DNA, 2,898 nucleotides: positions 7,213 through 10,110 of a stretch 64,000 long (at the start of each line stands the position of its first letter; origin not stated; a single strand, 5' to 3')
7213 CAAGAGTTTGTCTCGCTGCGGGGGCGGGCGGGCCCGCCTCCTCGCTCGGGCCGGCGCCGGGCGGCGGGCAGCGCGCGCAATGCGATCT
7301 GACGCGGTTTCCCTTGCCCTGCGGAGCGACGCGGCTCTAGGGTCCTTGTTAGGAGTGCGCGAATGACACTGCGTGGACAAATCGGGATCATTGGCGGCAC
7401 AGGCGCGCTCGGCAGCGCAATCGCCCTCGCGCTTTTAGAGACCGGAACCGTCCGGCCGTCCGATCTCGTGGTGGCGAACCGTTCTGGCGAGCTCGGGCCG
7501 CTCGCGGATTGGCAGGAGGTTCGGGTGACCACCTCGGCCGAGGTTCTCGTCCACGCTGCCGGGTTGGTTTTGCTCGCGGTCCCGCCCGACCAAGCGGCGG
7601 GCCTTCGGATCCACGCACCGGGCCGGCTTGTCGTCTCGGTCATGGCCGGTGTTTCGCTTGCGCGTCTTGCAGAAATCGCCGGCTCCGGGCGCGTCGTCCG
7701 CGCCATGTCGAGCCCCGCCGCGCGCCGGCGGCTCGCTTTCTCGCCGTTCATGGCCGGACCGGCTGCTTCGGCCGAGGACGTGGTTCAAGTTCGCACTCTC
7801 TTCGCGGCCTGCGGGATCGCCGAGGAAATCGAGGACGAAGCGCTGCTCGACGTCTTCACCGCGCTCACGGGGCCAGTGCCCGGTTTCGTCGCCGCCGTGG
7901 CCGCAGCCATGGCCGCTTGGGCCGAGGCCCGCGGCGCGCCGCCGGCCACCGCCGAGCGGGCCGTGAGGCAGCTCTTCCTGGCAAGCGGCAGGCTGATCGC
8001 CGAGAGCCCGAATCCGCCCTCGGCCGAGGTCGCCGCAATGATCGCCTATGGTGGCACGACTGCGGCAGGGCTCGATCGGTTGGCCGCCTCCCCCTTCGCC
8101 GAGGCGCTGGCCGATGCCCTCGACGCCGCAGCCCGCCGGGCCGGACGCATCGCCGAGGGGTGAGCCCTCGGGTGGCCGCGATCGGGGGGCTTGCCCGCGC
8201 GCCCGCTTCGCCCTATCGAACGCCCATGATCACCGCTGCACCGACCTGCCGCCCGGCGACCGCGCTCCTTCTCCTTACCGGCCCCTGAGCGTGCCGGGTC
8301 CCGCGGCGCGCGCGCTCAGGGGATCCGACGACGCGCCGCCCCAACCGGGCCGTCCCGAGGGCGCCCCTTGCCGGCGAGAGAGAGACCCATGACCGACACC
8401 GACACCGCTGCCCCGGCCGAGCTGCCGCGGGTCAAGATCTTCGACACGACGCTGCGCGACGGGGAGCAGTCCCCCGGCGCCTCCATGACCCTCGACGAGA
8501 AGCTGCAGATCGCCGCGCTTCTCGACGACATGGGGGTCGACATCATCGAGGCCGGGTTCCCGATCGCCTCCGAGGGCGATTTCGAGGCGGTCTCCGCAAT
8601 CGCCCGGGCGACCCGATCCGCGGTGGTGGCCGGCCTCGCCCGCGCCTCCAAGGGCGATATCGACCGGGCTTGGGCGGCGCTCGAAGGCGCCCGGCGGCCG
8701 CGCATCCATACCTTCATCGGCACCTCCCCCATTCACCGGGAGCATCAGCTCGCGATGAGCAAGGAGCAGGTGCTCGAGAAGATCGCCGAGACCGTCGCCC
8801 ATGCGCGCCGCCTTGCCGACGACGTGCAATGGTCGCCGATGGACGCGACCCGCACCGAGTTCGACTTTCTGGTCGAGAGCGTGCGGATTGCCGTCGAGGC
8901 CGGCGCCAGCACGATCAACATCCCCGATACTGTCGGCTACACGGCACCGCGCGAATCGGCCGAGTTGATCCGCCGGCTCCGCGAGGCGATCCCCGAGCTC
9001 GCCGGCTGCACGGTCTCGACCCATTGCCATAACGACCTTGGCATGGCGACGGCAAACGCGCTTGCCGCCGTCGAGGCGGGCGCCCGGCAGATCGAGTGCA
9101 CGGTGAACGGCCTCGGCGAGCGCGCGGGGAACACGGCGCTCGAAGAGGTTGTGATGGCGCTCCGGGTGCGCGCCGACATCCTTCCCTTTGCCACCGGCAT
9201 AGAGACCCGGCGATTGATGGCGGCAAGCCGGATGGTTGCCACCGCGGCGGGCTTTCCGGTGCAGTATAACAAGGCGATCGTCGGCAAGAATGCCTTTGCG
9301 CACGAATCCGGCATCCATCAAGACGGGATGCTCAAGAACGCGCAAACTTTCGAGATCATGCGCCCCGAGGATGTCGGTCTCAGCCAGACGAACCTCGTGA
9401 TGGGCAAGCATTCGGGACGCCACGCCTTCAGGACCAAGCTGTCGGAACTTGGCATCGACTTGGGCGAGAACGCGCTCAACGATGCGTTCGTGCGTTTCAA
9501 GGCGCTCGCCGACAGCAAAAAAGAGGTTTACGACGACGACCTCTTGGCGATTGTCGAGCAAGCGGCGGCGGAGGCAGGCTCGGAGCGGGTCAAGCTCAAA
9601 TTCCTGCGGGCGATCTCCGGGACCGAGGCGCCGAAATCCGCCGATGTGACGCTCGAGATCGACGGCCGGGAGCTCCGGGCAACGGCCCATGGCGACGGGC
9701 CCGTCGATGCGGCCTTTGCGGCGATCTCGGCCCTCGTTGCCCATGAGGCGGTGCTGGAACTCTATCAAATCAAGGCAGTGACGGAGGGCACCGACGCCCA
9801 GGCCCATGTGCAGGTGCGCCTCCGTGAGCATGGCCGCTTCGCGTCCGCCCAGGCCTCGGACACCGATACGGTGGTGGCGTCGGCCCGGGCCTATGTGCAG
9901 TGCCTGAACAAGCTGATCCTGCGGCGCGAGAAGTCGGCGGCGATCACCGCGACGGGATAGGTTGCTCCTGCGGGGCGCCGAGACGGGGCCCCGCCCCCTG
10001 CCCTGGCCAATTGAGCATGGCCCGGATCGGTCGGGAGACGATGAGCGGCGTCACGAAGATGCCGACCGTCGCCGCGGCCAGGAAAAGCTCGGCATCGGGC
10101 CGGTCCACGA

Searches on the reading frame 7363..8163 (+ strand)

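Call 85: search_protein_families(library=pfam, proteins=[window:7363-8163:+], max_evalue=0.00001)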
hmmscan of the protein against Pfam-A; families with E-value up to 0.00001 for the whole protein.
window:7363-8163:+ (266 aa): 2 families
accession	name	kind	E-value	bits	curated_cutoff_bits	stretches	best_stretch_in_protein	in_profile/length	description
PF14748.11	P5CR_dimer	-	7.3e-19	68.4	25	1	159-261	1-103/105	Pyrroline-5-carboxylate reductase dimerisation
PF03807.23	F420_oxidored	-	9.2e-11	42.6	21.6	1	6-96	1-94/94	NADP oxidoreductase coenzyme F420-dependent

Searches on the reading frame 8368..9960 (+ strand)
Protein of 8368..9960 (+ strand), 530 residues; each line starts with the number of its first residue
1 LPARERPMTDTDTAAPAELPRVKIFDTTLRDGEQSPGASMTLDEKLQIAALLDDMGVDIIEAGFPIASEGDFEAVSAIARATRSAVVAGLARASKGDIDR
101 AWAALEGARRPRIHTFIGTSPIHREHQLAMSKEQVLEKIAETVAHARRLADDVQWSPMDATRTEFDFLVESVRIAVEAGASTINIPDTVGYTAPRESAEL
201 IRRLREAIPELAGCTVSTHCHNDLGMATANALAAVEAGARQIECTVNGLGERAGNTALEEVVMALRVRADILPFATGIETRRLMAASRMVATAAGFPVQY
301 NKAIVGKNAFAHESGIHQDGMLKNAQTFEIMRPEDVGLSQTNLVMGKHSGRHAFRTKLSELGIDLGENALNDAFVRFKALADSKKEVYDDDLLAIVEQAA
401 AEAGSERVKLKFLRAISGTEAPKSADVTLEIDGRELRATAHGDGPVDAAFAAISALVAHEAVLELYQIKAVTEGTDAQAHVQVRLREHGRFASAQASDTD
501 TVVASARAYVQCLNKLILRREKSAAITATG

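Call 85: search_protein_families(library=pfam, proteins=[window:8368-9960:+], max_evalue=0.00001)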
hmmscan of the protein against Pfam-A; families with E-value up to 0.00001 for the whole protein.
window:8368-9960:+ (530 aa): 3 families
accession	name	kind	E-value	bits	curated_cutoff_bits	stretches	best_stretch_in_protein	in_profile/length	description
PF00682.25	HMGL-like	-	1.3e-92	310.3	29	1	21-290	1-260/260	HMGL-like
PF08502.15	LeuA_dimer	-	2.5e-33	115.2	24.9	1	386-516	1-130/131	LeuA allosteric (dimerisation) domain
PF22617.1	HCS_D2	-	8.4e-31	106.6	27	1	304-385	1-82/82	Homocitrate synthase post-HMGL domain-like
